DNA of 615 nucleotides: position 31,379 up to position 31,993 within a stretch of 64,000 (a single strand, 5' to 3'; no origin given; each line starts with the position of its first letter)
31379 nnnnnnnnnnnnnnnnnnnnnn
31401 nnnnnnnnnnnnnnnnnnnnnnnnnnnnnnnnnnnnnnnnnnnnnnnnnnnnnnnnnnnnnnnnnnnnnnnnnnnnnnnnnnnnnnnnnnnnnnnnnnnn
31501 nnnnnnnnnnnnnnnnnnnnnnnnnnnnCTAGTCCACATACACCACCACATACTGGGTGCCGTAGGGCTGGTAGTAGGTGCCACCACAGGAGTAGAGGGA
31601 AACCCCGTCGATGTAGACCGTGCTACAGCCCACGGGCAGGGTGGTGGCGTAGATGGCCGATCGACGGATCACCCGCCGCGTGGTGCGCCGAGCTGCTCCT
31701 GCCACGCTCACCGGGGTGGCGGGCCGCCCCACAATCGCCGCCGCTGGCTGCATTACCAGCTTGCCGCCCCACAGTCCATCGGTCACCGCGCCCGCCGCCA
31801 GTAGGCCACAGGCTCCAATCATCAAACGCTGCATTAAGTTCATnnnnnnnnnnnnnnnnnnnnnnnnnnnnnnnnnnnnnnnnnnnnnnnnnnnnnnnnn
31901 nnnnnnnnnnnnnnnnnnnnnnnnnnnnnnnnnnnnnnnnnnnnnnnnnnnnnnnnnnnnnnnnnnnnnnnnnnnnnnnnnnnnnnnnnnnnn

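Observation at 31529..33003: Tandem secreted Arg-rich mini-proteins translationally coupled to DUF2092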

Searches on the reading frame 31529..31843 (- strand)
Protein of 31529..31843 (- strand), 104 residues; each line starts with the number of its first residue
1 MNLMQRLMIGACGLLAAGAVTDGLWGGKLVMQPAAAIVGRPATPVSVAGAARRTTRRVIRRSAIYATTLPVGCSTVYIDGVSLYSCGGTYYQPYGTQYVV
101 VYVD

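Call 3: search_protein_families(library=pfam, proteins=[window:31529-31843:-], max_evalue=0.1)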
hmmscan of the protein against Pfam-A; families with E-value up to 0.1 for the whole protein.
window:31529-31843:- (104 aa): 2 families
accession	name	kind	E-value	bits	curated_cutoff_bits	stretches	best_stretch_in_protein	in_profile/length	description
PF20125.4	DUF6515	-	0.00012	22.5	24.9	1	66-101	94-129/179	Family of unknown function (DUF6515)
PF10907.13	DUF2749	-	0.025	15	25.5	1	12-56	12-50/72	Protein of unknown function (DUF2749)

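Call 7: search_protein_families(library=ncbifam, proteins=[window:31529-31843:-], max_evalue=0.1)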
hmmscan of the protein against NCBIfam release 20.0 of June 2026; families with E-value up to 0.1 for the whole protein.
window:31529-31843:- (104 aa): 2 families
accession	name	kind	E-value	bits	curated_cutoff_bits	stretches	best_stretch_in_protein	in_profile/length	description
TIGR03619.1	F420_Rv2161c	subfamily_domain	0.059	12.9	166.9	1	38-69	154-184/247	TIGR03619 family F420-dependent LLM class oxidoreductase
NF047724.1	TrhSuTaseStf0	equivalog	0.078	12.2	400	1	15-65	81-132/261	trehalose 2-sulfotransferase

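Call 8: find_homologous_proteins(query=window:31529-31843:-, max_evalue=0.001)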
Query window:31529-31843:- (104 aa): 1050 proteins with E <= 0.001 among 1098 candidates; the best 120 are listed.
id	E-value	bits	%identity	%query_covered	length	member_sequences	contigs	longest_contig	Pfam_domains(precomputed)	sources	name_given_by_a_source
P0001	1.6e-60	220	100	100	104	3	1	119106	-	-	-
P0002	1.4e-56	207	93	100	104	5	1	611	-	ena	-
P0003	2.0e-49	184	87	100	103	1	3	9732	-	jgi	jgi:hypothetical protein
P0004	7.3e-49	182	83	100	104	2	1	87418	-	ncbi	-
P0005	8.5e-49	182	85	100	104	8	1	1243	-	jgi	-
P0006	1.2e-47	178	88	100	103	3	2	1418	-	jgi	jgi:hypothetical protein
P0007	4.1e-47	177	84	100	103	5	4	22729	-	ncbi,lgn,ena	-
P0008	4.9e-47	176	82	100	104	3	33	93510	-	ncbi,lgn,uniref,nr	ncbi:hypothetical protein [Leptolyngbya sp. BL0902]|uniref:hypothetical protein n=1 Tax=Leptolyngbya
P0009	1.8e-45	171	80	100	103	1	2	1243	-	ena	-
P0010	1.9e-45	171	80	100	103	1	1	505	-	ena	-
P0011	3.4e-45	170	79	100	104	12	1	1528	PF20125.5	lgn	-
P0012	1.2e-44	169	77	100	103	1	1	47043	-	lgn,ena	-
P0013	2.8e-44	167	78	100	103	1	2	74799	-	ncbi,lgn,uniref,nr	ncbi:hypothetical protein [Phormidium sp. FACHB-1136]|uniref:hypothetical protein n=1 Tax=Phormidium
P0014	1.3e-42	162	74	100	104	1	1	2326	-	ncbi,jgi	jgi:hypothetical protein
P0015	1.9e-42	162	76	100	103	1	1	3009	-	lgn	-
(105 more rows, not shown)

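Call 11: find_related_loci(query=A2, collection=genome_contigs, flank=8000)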
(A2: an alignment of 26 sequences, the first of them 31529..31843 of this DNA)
Query A2 (104 aa) in genome_contigs; peptide patterns used: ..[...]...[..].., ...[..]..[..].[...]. (x = any residue, [..] = any of these).
599 stretches matched a pattern (row limit reached: there are more); 452 encode a relative of the query (tblastn E <= 1e-3); the best 80 are kept; 80 distinct loci.
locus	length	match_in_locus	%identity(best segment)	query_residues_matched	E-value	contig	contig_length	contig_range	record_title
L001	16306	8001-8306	67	3-104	1e-41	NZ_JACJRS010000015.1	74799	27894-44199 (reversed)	Phormidium sp. FACHB-1136 contig15, whole genome shotgun sequence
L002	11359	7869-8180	63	1-104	5e-40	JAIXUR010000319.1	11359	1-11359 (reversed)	MAG: Cyanobacteriota bacterium isolate D1_MAG_00036 pond_D1_MAG_00036_000000000124, whole genome shotgun sequence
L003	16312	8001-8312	70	1-104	5e-35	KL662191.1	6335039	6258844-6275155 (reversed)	Leptolyngbya sp. JSC-1 genomic scaffold Osccy1DRAFT_CYJSC1_DRAF_scaffold00069.1, whole genome shotgun sequence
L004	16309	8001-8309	69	1-104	3e-33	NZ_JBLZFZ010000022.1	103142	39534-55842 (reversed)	Pantanalinema rosaneae CENA516 NODE_39_length_103200_cov_231.766145, whole genome shotgun sequence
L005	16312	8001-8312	67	1-104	5e-33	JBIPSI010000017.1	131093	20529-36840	MAG: Spirulina sp. isolate Cam_3-MAG04 sequence17, whole genome shotgun sequence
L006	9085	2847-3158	69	1-104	2e-32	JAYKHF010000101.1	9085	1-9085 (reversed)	MAG: Leptolyngbya sp. isolate 145596 NODE_5227553, whole genome shotgun sequence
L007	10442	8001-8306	68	3-104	3e-32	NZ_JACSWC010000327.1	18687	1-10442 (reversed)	Halomicronema sp. CCY15110 CCY15110_327, whole genome shotgun sequence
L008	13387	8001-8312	65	1-104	7e-32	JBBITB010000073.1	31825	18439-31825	MAG: Microcoleaceae cyanobacterium bin_387 isolate SIS170217_bin_387 NODE_325_length_31825_cov_27.806767, whole genome s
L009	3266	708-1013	65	3-104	3e-30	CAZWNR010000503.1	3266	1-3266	MAG TPA_asm: uncultured bacterium isolate SRP242652_co2_209 genome assembly, contig: NODE_30176_length_3266_cov_6.503581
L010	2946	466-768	60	2-103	6e-28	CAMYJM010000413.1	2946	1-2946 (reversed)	MAG: uncultured Acidimicrobiaceae bacterium isolate FO_M_Acidobacteriota_19.1 genome assembly, contig: scaffold_34816, w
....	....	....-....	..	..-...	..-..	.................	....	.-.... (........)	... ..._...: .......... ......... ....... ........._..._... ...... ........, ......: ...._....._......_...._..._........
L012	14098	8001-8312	51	1-104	3e-27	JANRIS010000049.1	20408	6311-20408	MAG: Leptolyngbyaceae cyanobacterium bins.349 k141_3442663, whole genome shotgun sequence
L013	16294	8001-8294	52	7-104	1e-26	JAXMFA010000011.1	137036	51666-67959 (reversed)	MAG: Burkholderiaceae bacterium isolate STL-PRO76 C2.181.fa-11, whole genome shotgun sequence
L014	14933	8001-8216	65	27-98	6e-26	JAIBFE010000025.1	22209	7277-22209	MAG: Thiobacillus sp. isolate C41_concoct.bin.8 C41_k141_24948, whole genome shotgun sequence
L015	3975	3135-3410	64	13-104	1e-25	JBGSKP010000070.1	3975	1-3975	MAG: Thiocapsa sp. isolate JTS-AC183 k141_2141992, whole genome shotgun sequence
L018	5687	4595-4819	61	23-98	3e-25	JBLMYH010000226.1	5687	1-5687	MAG: Hyphomicrobiaceae bacterium isolate MAG234 PRJNA957066_bin17_renamed_228, whole genome shotgun sequence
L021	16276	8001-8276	62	13-104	2e-24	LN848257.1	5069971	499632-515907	Thiocapsa sp. KS1 genome assembly Thiocapsa sp. KS1, scaffold THKS1_scaffold1, whole genome shotgun sequence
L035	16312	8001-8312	55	1-104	1e-21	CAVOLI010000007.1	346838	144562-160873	MAG: uncultured delta proteobacterium isolate MFD09964.bin.2.242 genome assembly, contig: contig_32209, whole genome sho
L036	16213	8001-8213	76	34-104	1e-21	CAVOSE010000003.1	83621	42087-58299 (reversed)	MAG: uncultured Gammaproteobacteria bacterium isolate MFD09964.bin.2.108 genome assembly, contig: contig_12390, whole ge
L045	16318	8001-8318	52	4-104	5e-20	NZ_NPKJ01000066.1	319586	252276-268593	Mesorhizobium temperatum strain SDW018 scaffold32, whole genome shotgun sequence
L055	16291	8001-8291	53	4-95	6e-17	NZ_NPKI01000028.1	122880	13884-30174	Mesorhizobium mediterraneum strain USDA 3392 scaffold8, whole genome shotgun sequence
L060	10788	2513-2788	41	34-103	3e-14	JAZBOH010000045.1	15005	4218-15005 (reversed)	MAG: Lysobacterales bacterium isolate bin.7 k117_1759478, whole genome shotgun sequence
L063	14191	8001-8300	53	1-102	3e-12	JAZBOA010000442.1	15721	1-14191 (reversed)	MAG: Anderseniella sp. isolate bin.758 k117_6110911, whole genome shotgun sequence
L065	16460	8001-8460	58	34-101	1e-11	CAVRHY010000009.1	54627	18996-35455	MAG: uncultured Alphaproteobacteria bacterium isolate MFD05684.bin.2.240 genome assembly, contig: contig_24152, whole ge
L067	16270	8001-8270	41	36-103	1e-10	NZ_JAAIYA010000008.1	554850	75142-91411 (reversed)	Pyxidicoccus caerfyrddinensis strain CA032A NODE_8_length_554850_cov_21.606, whole genome shotgun sequence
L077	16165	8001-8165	50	3-57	2e-8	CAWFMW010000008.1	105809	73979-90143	MAG: uncultured Alphaproteobacteria bacterium isolate MFD02134.bin.3.423 genome assembly, contig: contig_11431, whole ge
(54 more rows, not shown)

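Call 19: search_solved_structures(query=A2, max_evalue=10)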
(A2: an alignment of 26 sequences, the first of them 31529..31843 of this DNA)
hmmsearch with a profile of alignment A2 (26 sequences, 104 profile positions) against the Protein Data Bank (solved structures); distinct sequences matched with E-value up to 10: 12.
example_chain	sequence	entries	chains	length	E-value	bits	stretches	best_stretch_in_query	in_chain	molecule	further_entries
3v8g_A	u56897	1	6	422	0.62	13.5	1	51-91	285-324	sodium-coupled L-aspartate transporter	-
6ctf_A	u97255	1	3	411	0.74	13.3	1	50-91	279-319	Glutamate transporter homolog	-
3v8f_A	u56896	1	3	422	0.78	13.2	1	51-91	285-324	sodium-coupled L-aspartate transporter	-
4p19_A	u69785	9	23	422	0.78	13.2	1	50-91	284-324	425aa long hypothetical proton glutamate symport protein | GltPh | Glutamate transporter homologue GltPh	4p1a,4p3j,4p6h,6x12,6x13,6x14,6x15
3kbc_A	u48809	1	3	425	0.78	13.2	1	50-91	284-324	425aa long hypothetical proton glutamate symport protein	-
4x2s_A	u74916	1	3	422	0.85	13.1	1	50-91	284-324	425aa long hypothetical proton glutamate symport protein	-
7ug0_A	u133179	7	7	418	0.9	13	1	50-91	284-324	Glutamate transporter homolog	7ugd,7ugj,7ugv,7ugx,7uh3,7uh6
6x01_A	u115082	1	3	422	0.92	13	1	50-91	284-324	Glutamate transporter homolog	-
6wyj_A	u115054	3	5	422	0.98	12.9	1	50-91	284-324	Glutamate transporter homolog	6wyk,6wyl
6gcz_A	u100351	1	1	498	1.4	12.4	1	9-52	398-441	Starch-binding associating with outer membrane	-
4izm_A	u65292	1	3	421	1.8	12.1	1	51-91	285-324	425aa long hypothetical proton glutamate symport protein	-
6v8g_A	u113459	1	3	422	4.4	10.8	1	50-91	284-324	Glutamate transporter homolog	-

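Call 27: search_protein_families(library=pfam, proteins=[L055:13479-14354:-, L065:9341-10297:+, L008:8806-10686:+, L035:4955-5869:+, L036:8481-9839:+, L005:10373-11119:+, L060:2905-5259:+, L014:8324-8737:+, L063:12432-13460:-], max_evalue=0.01)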
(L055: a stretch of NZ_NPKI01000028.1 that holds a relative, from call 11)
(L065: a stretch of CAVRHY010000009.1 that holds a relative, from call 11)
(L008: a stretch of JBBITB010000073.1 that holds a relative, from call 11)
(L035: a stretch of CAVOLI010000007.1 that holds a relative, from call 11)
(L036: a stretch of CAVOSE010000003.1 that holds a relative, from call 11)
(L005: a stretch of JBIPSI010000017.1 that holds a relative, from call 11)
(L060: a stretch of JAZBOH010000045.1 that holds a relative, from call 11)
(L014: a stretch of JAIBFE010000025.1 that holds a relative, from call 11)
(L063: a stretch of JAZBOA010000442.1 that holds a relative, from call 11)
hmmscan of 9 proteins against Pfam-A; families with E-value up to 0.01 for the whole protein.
L055:13479-14354:- (292 aa): 1 family
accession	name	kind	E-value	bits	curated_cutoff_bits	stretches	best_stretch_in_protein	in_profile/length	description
PF07437.17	YfaZ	-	0.00032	20.8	23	1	212-292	99-180/180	YfaZ precursor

L065:9341-10297:+ (319 aa): 0 families

L008:8806-10686:+ (627 aa): 3 families
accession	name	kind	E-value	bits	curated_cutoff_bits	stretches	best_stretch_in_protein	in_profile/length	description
PF00924.24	MS_channel_2nd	-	1.9e-14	54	20.2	1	456-518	2-66/68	Mechanosensitive ion channel, beta-domain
PF21082.3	MS_channel_3rd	-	2.9e-12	47.3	21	1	525-613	1-88/88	Mechanosensitive ion channel MscS, C-terminal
PF21088.3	MS_channel_1st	-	5.4e-09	36.3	23.1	1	414-454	2-42/42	Mechanosensitive ion channel, transmembrane helices 2/3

L035:4955-5869:+ (305 aa): 1 family
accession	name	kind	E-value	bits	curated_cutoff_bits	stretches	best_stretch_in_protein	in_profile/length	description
PF01758.21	SBF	-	1.3e-18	67.8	24.3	1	34-202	5-184/191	Sodium Bile acid symporter family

L036:8481-9839:+ (453 aa): 2 families
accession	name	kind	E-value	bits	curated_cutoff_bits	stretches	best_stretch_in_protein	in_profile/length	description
PF05990.18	DUF900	-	3.1e-52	177.8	20.5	1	169-422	2-229/232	Alpha/beta hydrolase of unknown function (DUF900)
PF06259.18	Abhydrolase_8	-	0.0021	18.2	20.5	0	210-294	54-142/178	Alpha/beta hydrolase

L005:10373-11119:+ (249 aa): 0 families

L060:2905-5259:+ (785 aa): 3 families
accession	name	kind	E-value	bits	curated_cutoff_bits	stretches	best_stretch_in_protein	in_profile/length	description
PF01734.28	Patatin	-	3e-33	116.1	27.7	1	74-265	1-190/191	Patatin-like phospholipase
PF01103.29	Omp85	-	8.8e-15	55.5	24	1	500-772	18-322/325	Omp85 superfamily domain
PF07244.20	POTRA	-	0.0006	20.9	21.3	1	380-445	2-71/79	Surface antigen variable number repeat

L014:8324-8737:+ (138 aa): 0 families

L063:12432-13460:- (343 aa): 3 families
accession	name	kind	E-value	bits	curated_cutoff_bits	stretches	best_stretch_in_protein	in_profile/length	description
PF12625.12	Arabinose_bd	-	6.2e-26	92.1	27.6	1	31-210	1-181/185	Arabinose-binding domain of AraC transcription regulator, N-term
PF12833.13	HTH_18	-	6.1e-18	65.3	33.6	1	262-340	1-80/80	Helix-turn-helix domain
PF00165.29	HTH_AraC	-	5.1e-10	39.7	26.6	1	301-339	2-42/42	Bacterial regulatory helix-turn-helix proteins, AraC family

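Call 40: predict_structure(alignment_id=A3)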
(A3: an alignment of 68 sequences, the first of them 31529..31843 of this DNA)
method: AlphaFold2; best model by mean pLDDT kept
length: 104 residues; sequences in the alignment: 68
mean_pLDDT: 76.6   pTM: 0.42
mean pLDDT of the five models: 76.6, 74.5, 72.3, 71.2, 69.8
residues with pLDDT >= 90: 31; 70-90: 36; 50-70: 29; < 50: 8
segments of 3 or more residues with pLDDT < 50: 45-47, 49-52
pLDDT, mean of each block of 10 residues (from residue 1): 87 81 59 55 50 67 90 88 91 93 88
secondary structure, 60 per line:
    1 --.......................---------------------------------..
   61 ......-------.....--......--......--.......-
elements in order: H3-25 E59-66 E74-78 E81-86 E89-94 E97-103

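Call 43: fold_search(model_id=the predicted structure, library=pdb)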
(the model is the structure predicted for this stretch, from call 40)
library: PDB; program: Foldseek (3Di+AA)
matches with E <= 10: 112; with E <= 0.001: 0
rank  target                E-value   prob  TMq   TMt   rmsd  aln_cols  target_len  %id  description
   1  6e8a_B                1.3e+00  0.16  0.20  0.15   9.7        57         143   12  Crystal structure of DcrB from Salmonella enterica at 1.92 Angstroms resolution (released 2018-10-31)
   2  6ln0                  1.9e+00  0.09  0.15  0.06   8.6        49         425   14  Crystal structure of three main domains of nonstructural protein 3 from Coronavirus (released 2021-05-05)
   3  8u65_A                2.1e+00  0.08  0.15  0.05   7.5        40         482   10  Cryo-EM structure of PsBphP in Pfr state, splayed PSM only (released 2024-08-21)
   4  8rqk_K                2.9e+00  0.33  0.28  0.29   4.6        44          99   14  Structure of the complete Vaccinia DNA-dependent RNA polymerase complex at 2.65A resolution (released 2025-01-29)
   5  5ave                  2.9e+00  0.07  0.15  0.08   8.3        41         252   20  The ligand binding domain of Mlp37 with serine (released 2016-03-02)
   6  5fo1_B                3.3e+00  0.02  0.11  0.05  11.0        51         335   16  E301A mutant of FAD synthetase from Corynebacterium ammoniagenes (released 2016-11-30)
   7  6iov_B                3.5e+00  0.07  0.15  0.08   8.2        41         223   20  The ligand binding domain of Mlp37 with arginine (released 2019-11-06)
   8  2jhe_A                3.5e+00  0.06  0.14  0.09   7.8        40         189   12  N-terminal domain of TyrR transcription factor (residues 1 - 190) (released 2008-06-24)
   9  5fnz_A                3.5e+00  0.02  0.11  0.05  10.8        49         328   14  F206W mutant of FAD synthetase from Corynebacterium ammoniagenes (released 2016-11-30)
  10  9qeg_G                3.7e+00  0.06  0.16  0.14   7.2        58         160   10  Cryo-EM structure of the 70S ribosome of a MLSb sensitive S. aureus strain "KES34" in complex with solithromycin (released 2025-06-04)
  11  6zy9_J                3.7e+00  0.04  0.17  0.15  12.2       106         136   19  Cryo-EM structure of MlaFEDB in complex with AMP-PNP (released 2020-11-25)
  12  6e5d                  3.7e+00  0.03  0.13  0.09  11.1        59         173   15  Crystal structure of LpqN involved in cell envelope biogenesis of Mycobacterium tuberculosis (released 2019-07-24)
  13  6iov_A                3.9e+00  0.08  0.15  0.08   7.8        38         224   21  The ligand binding domain of Mlp37 with arginine (released 2019-11-06)
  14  9gha_g                3.9e+00  0.06  0.17  0.12   8.0        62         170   16  Fusidic acid-locked Escherichia coli 70S ribosome with Staphylococcus aureus EF-G and a tRNA in pe/E chimeric state (C (released 2025-03-26)
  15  8rjo_B                3.9e+00  0.03  0.13  0.04   8.0        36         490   11  Serial femtosecond X-ray structure of a fluorescence optimized bathy phytochrome PAiRFP2 derived from wild-type Agp2 i (released 2025-05-14)
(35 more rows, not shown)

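Call 53: search_protein_representatives(alignment_id=A3)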
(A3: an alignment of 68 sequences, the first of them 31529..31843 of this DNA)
Query: 68 sequences, 106 profile positions. Proteins with E-value up to 0.001 (for the whole library): 2329; up to 1e-10: 420; up to 1e-30: 18. The best 150 are listed.
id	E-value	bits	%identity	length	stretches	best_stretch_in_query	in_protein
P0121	7.5e-41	154.4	-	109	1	5-106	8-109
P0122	4.9e-40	151.8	-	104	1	3-106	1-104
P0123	7.4e-39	148.0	-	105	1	1-106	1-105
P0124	3.7e-38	145.8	-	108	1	1-106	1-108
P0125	2.2e-36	140.1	-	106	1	1-106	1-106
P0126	3.5e-36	139.4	-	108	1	3-106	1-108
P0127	4.3e-35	135.9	-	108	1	6-106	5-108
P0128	7.4e-35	135.2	-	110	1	7-106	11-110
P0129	4.5e-34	132.6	-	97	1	31-106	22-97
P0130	5.4e-34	132.4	-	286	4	30-67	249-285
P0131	8.0e-34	131.8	-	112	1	9-106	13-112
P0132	4.5e-33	129.4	-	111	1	1-106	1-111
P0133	6.3e-33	129.0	-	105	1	3-106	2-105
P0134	7.2e-33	128.8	-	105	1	4-105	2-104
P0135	9.9e-33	128.3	-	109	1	7-106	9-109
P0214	3.7e-19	84.7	-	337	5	63-104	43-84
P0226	3.3e-18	81.6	-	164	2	8-73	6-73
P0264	2.9e-16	75.4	-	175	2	15-84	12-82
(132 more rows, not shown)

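Call 56: search_dna_similar(query=window:31529-31843:-, collection=plasmids, mode=protein, max_rows=30, max_evalue=0.001)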
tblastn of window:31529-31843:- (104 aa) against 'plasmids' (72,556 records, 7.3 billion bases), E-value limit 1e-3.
Records with a match: 2; places in all: 3; records where one place covers at least 80% of the query: 1.
Best place of each record, by identity: 80-90% 1; 60-80% 1.
By first word of the organism name: Leptolyngbya 1; Neorhizobium 1.
By predicted mobility (MOB-suite, as given by PLSDB): non-mobilizable 2.
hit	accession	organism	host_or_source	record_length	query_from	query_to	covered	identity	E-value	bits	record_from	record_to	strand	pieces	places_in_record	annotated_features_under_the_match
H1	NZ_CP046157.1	Leptolyngbya sp. BL0902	cell culture,open pond on an algae farm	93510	1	86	83%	80.2%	1e-23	100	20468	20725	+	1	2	hypothetical protein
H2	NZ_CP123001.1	Neorhizobium petrolearium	single cell,petroleum contaminated soil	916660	12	86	72%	60.5%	3e-5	48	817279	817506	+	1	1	hypothetical protein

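Call 58: get_annotated_region(hit=H1, flank=9000)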
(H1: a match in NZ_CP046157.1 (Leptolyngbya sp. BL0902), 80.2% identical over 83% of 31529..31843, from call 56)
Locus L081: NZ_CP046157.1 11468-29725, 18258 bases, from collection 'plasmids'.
description: Leptolyngbya sp. BL0902 plasmid unnamed2, complete sequence
organism: Leptolyngbya sp. BL0902 (NCBI taxid 1115757)
taxonomy: Bacteria; Cyanobacteriota; Cyanophyceae; Leptolyngbyales; Leptolyngbyaceae; Leptolyngbya; Leptolyngbya sp. BL0902
host: -; source: cell culture,open pond on an algae farm; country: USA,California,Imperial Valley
typing (MOB-suite, as given by PLSDB): non-mobilizable
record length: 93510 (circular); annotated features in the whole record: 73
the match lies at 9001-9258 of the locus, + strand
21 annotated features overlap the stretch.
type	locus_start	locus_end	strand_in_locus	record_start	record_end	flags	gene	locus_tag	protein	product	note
CDS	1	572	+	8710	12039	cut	-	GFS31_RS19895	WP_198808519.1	Eco57I restriction-modification methylase domain-containing protein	GO:0006304 - DNA modification [Evidence IEA]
CDS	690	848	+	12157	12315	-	-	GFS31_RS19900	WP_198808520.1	hypothetical protein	-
CDS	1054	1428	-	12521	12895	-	-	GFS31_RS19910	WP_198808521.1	hypothetical protein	-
CDS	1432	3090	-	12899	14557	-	-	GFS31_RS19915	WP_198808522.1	hypothetical protein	-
CDS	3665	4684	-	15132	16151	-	-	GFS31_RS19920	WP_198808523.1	AraC family transcriptional regulator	-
CDS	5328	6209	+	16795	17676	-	-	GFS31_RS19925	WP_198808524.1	bile acid:sodium symporter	-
CDS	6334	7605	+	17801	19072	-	-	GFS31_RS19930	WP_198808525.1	hypothetical protein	-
CDS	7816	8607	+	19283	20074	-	-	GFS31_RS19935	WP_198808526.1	DUF2092 domain-containing protein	-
CDS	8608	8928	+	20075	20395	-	-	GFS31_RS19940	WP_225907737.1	DUF6515 family protein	-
CDS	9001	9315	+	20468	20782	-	-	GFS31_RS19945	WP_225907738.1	hypothetical protein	-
CDS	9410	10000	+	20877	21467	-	-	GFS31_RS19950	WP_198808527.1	hypothetical protein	-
CDS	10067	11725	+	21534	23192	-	-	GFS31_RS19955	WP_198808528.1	sulfatase-like hydrolase/transferase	-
CDS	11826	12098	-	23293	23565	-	-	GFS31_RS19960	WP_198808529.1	hypothetical protein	-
CDS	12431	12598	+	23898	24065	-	-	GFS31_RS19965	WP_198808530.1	nucleotidyltransferase domain-containing protein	-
CDS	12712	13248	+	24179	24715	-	-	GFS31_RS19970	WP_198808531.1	hypothetical protein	-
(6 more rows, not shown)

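Call 59: search_protein_families(library=padloc, proteins=[window:31529-31843:-], max_evalue=0.01)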
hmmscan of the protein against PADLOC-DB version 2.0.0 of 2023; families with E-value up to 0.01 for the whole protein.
window:31529-31843:- (104 aa): 0 families

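Call 66: search_protein_families(library=pfam, proteins=[P0226, P0264, L060:2408-2794:+, L067:7938-8282:+, L013:7977-8294:+, L045:7986-8318:+, P0214], max_evalue=0.1)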
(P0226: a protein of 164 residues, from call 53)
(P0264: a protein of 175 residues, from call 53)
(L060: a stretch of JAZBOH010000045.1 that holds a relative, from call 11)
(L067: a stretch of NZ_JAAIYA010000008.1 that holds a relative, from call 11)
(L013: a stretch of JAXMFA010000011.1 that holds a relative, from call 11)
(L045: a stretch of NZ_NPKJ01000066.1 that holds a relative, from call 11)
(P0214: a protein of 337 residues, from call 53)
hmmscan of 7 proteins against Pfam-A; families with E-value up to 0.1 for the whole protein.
P0226 (164 aa): 1 family
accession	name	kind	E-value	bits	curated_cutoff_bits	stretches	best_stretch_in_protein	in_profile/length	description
PF20125.4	DUF6515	-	5.6e-05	23.5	24.9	1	116-163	130-177/179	Family of unknown function (DUF6515)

P0264 (175 aa): 2 families
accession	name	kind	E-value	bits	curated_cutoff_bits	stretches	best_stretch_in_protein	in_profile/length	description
PF20125.4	DUF6515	-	7.9e-05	23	24.9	1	125-172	130-177/179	Family of unknown function (DUF6515)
PF15009.12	STING_LBD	-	0.032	14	27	1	44-99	73-126/182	STING ligand-binding domain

L060:2408-2794:+ (129 aa): 1 family
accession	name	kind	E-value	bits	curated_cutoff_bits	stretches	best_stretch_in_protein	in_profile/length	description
PF20125.4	DUF6515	-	0.008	16.5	24.9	1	85-126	132-173/179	Family of unknown function (DUF6515)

L067:7938-8282:+ (115 aa): 2 families
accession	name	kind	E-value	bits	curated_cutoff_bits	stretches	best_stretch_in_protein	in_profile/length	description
PF07690.21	MFS_1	-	0.016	14.6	33.4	1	3-106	231-330/347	Major Facilitator Superfamily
PF20125.4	DUF6515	-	0.019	15.3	24.9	1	62-104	128-167/179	Family of unknown function (DUF6515)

L013:7977-8294:+ (106 aa): 1 family
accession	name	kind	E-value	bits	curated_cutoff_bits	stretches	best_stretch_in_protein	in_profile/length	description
PF20125.4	DUF6515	-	0.00028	21.2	24.9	1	64-105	90-131/179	Family of unknown function (DUF6515)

L045:7986-8318:+ (111 aa): 1 family
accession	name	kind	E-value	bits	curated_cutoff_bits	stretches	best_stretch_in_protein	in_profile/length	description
PF20125.4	DUF6515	-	0.026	14.8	24.9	1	71-108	92-129/179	Family of unknown function (DUF6515)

P0214 (337 aa): 1 family
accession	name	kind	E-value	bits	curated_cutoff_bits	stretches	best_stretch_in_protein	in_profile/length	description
PF20125.4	DUF6515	-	3.3e-40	138.3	24.9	5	205-284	53-132/179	Family of unknown function (DUF6515)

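Call 74: search_protein_families(library=ncbifam, proteins=[L021:6715-6924:+, L077:7986-8252:+, L018:1169-1558:+, L013:7977-8294:+, L045:7986-8318:+, L003:8001-8312:+], max_evalue=0.1)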
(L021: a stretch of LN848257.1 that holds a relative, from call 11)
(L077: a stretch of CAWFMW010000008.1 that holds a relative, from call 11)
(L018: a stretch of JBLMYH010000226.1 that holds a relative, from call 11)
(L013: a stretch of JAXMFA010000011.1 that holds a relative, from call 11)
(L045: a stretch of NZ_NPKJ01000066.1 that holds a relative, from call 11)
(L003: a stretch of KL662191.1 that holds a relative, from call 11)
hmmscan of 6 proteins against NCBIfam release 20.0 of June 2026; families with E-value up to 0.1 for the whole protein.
L021:6715-6924:+ (70 aa): 0 families

L077:7986-8252:+ (89 aa): 0 families

L018:1169-1558:+ (130 aa): 0 families

L013:7977-8294:+ (106 aa): 0 families

L045:7986-8318:+ (111 aa): 0 families

L003:8001-8312:+ (104 aa): 0 families

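Call 75: search_protein_families(library=pfam, proteins=[L021:6715-6924:+, L077:7986-8252:+, L018:1169-1558:+, P0130], max_evalue=0.1)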
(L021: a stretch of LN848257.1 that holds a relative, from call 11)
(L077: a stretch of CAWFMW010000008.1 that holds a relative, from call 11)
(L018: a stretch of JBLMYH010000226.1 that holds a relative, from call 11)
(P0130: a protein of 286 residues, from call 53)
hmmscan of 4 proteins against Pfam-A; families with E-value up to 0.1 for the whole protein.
L021:6715-6924:+ (70 aa): 0 families

L077:7986-8252:+ (89 aa): 0 families

L018:1169-1558:+ (130 aa): 0 families

P0130 (286 aa): 4 families
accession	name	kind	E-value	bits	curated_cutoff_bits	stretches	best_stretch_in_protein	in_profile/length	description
PF19166.6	DUF5848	-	7.1e-05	23.3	26.9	0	66-84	44-62/64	Family of unknown function (DUF5848)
PF14632.11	SPT6_acidic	-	0.0025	18.5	24.4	0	135-200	14-67/87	Acidic N-terminal SPT6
PF02173.22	pKID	-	0.02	14.8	25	0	133-144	17-28/41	pKID domain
PF13104.11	DUF3956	-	0.094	13.4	22.3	0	117-128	10-21/45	Protein of unknown function (DUF3956)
